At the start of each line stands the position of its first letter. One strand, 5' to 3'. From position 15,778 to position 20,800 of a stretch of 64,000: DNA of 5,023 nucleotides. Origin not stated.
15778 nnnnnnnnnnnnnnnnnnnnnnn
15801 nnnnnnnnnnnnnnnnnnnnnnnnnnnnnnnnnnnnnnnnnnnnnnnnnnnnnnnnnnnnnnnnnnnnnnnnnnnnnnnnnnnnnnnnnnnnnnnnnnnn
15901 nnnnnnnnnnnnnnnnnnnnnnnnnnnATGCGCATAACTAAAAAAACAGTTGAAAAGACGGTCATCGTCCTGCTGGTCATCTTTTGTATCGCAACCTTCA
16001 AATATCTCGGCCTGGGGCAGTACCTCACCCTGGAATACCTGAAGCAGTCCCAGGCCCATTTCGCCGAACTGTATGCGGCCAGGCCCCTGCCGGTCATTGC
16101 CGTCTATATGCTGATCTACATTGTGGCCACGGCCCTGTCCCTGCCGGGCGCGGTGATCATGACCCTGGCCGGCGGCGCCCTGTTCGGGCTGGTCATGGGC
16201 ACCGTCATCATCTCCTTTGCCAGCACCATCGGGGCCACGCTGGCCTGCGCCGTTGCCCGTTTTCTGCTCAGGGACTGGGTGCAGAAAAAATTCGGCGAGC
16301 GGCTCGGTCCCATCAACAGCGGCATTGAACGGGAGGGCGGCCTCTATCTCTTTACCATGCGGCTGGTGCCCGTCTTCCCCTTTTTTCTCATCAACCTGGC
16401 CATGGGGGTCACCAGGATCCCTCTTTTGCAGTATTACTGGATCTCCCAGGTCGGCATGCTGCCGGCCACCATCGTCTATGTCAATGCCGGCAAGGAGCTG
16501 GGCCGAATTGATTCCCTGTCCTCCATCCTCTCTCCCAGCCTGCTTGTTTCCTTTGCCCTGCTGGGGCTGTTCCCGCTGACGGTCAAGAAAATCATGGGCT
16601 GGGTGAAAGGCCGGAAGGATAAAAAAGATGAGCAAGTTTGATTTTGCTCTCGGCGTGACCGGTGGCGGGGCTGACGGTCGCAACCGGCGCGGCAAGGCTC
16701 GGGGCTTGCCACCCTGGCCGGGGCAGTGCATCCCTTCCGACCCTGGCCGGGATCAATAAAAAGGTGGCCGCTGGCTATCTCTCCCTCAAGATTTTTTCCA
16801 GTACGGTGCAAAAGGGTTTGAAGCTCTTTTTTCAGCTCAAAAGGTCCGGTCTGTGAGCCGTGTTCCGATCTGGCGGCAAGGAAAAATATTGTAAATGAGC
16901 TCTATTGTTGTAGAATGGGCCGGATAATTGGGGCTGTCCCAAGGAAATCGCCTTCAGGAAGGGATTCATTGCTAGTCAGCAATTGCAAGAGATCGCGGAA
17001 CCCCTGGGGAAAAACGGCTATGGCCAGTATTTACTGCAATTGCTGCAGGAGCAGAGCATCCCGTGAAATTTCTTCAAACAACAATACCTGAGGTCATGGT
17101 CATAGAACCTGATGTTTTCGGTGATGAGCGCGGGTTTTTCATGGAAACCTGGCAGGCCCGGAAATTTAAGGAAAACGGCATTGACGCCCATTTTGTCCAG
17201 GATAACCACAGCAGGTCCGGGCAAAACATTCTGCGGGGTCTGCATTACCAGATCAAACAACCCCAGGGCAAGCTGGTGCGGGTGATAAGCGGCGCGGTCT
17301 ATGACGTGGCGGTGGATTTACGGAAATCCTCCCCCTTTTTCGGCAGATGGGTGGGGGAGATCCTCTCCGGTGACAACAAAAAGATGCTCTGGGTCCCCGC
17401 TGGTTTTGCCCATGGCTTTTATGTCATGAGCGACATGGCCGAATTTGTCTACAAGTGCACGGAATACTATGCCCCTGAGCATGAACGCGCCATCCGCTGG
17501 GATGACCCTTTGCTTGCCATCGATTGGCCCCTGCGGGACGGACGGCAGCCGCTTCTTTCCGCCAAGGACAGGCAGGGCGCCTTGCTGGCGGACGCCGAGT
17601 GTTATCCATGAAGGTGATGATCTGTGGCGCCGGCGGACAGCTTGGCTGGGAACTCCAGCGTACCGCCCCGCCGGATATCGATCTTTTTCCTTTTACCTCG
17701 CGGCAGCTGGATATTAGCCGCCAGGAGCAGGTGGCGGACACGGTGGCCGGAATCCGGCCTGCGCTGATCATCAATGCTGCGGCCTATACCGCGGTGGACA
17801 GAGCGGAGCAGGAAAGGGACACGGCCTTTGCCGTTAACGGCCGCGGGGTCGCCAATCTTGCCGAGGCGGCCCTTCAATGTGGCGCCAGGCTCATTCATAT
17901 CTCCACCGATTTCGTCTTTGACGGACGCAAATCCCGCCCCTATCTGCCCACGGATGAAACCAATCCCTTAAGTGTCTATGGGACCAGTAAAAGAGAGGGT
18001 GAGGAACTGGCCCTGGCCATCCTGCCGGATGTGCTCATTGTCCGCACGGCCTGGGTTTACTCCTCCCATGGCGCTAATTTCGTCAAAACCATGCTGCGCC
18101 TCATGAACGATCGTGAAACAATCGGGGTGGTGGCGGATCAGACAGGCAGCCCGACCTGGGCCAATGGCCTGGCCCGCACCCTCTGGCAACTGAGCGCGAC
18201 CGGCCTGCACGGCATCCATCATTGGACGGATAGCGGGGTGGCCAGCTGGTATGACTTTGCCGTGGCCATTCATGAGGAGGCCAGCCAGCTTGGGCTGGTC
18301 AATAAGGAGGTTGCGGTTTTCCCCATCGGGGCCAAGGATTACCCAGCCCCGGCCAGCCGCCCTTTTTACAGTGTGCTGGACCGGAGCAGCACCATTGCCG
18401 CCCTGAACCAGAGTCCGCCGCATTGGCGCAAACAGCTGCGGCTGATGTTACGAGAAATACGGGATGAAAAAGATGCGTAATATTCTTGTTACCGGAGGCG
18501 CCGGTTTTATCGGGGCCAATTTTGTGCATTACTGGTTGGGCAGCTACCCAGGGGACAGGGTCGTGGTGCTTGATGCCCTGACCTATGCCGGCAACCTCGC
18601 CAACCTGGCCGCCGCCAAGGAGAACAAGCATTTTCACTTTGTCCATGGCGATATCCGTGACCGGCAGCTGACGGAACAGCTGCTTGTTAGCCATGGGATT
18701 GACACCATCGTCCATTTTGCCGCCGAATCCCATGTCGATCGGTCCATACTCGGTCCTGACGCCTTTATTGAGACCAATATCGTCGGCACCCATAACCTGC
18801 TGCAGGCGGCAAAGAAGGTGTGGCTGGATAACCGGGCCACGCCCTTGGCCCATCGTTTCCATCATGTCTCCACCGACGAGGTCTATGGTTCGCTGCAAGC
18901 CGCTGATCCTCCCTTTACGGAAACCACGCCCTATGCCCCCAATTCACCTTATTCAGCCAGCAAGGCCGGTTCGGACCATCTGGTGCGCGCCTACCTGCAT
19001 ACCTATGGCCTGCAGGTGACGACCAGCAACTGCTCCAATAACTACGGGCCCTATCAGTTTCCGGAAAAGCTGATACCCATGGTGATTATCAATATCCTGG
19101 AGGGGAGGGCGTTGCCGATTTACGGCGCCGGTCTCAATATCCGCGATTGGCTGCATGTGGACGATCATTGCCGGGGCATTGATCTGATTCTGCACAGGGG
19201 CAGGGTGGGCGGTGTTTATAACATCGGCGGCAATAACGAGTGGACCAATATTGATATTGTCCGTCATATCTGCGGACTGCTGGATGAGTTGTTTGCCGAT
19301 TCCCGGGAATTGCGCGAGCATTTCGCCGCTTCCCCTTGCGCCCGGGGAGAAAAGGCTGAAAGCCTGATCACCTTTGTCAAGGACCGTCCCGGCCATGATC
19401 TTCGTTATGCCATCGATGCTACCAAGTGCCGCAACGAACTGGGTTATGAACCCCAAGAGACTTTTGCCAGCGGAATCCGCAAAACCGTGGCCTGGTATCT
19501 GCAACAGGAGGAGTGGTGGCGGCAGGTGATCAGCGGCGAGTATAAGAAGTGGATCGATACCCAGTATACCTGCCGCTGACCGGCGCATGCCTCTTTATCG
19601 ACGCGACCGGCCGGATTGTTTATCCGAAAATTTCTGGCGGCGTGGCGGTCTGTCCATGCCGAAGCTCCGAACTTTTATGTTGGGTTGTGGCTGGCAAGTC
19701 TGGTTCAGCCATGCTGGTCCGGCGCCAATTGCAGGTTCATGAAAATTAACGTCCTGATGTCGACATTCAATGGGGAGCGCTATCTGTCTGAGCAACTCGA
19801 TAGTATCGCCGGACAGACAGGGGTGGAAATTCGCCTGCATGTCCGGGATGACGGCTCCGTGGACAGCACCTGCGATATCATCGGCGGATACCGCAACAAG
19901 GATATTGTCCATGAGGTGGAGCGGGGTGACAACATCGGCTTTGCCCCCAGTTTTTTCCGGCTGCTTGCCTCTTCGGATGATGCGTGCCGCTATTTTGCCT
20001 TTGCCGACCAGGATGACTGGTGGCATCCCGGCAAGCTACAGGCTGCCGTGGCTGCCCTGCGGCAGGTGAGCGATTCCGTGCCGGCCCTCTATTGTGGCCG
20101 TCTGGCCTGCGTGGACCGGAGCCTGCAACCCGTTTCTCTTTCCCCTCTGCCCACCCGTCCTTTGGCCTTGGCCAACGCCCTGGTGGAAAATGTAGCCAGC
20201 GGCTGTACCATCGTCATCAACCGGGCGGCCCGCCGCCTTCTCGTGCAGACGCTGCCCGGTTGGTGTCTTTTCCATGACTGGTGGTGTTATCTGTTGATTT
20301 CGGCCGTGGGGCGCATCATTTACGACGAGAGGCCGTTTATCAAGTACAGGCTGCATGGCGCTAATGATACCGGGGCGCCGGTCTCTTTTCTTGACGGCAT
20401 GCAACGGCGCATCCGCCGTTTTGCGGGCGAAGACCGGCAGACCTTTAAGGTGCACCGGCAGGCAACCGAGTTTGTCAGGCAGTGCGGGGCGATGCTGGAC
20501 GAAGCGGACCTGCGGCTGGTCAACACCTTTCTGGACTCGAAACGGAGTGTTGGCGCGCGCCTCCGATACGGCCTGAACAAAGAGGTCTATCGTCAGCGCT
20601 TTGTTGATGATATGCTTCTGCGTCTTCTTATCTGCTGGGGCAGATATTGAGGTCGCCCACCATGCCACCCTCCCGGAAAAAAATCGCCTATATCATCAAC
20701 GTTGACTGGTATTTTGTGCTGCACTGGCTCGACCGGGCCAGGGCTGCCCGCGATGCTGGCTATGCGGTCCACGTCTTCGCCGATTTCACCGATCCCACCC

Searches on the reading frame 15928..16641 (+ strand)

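Call 8: search_protein_families(library=pfam, proteins=[window:15928-16641:+], max_evalue=0.00001)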
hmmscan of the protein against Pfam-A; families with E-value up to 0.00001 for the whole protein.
window:15928-16641:+ (237 aa): 1 family
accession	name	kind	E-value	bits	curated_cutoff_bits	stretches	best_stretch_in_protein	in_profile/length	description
PF09335.16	VTT_dom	-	2e-22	80.4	33.9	1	76-189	4-122/123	VTT domain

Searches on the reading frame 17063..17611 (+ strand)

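Call 8: search_protein_families(library=pfam, proteins=[window:17063-17611:+], max_evalue=0.00001)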
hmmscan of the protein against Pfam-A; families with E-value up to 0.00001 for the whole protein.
window:17063-17611:+ (182 aa): 1 family
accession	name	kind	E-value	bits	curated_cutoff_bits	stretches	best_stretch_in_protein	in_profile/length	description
PF00908.23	dTDP_sugar_isom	-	2.5e-74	249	27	1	5-176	1-167/168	dTDP-4-dehydrorhamnose 3,5-epimerase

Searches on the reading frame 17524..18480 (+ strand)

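Call 8: search_protein_families(library=pfam, proteins=[window:17524-18480:+], max_evalue=0.00001)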
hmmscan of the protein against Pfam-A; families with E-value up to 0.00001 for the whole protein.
window:17524-18480:+ (318 aa): 4 families
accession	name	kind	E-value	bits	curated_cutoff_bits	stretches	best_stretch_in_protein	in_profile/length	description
PF04321.23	RmlD_sub_bind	-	5.7e-97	324.7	27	1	29-312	1-285/287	RmlD substrate binding domain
PF01370.27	Epimerase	-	2.6e-17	63.5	20.9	1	53-202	24-201/240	NAD dependent epimerase/dehydratase family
PF16363.11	GDP_Man_Dehyd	-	7.7e-12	45.7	27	1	60-164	57-165/332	GDP-mannose 4,6 dehydratase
PF02719.21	Polysacc_synt_2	-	4.2e-08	33.2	20.2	1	63-165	62-151/293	Polysaccharide biosynthesis protein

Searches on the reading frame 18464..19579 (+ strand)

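Call 8: search_protein_families(library=pfam, proteins=[window:18464-19579:+], max_evalue=0.00001)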
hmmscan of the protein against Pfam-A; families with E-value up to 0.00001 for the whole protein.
window:18464-19579:+ (371 aa): 7 families
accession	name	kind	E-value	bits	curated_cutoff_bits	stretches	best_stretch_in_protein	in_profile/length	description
PF16363.11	GDP_Man_Dehyd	-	5.4e-90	302.6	27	1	8-341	1-332/332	GDP-mannose 4,6 dehydratase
PF01370.27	Epimerase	-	8.3e-67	225.5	20.9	1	7-255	1-240/240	NAD dependent epimerase/dehydratase family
PF02719.21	Polysacc_synt_2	-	1.9e-13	50.7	20.2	1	7-119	1-118/293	Polysaccharide biosynthesis protein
PF07993.18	NAD_binding_4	-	1.6e-11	44.3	20.1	1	9-191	1-205/258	Male sterility protein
PF01073.25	3Beta_HSD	-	7.4e-11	42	22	1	8-174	1-157/280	3-beta hydroxysteroid dehydrogenase/isomerase family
PF04321.23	RmlD_sub_bind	-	1.2e-08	34.8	27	1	6-180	2-142/287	RmlD substrate binding domain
PF00106.31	adh_short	-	5.7e-06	26.4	26.6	0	6-120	2-123/195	short chain dehydrogenase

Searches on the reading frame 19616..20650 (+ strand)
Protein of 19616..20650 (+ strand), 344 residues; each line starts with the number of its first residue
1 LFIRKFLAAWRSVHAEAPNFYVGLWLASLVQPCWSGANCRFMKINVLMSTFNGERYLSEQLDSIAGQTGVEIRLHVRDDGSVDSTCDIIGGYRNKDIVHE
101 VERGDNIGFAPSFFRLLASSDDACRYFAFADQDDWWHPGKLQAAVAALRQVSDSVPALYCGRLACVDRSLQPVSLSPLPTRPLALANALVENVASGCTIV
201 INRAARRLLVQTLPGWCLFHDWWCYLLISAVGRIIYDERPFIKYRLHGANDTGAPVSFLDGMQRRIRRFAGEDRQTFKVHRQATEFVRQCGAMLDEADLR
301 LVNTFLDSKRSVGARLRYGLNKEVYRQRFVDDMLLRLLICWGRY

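Call 8: search_protein_families(library=pfam, proteins=[window:19616-20650:+], max_evalue=0.00001)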
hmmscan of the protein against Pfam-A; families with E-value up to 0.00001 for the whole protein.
window:19616-20650:+ (344 aa): 1 family
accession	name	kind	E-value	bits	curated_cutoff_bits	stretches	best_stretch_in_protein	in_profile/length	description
PF00535.33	Glycos_transf_2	-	3.2e-13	50.4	23.3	1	46-150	2-105/168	Glycosyl transferase family 2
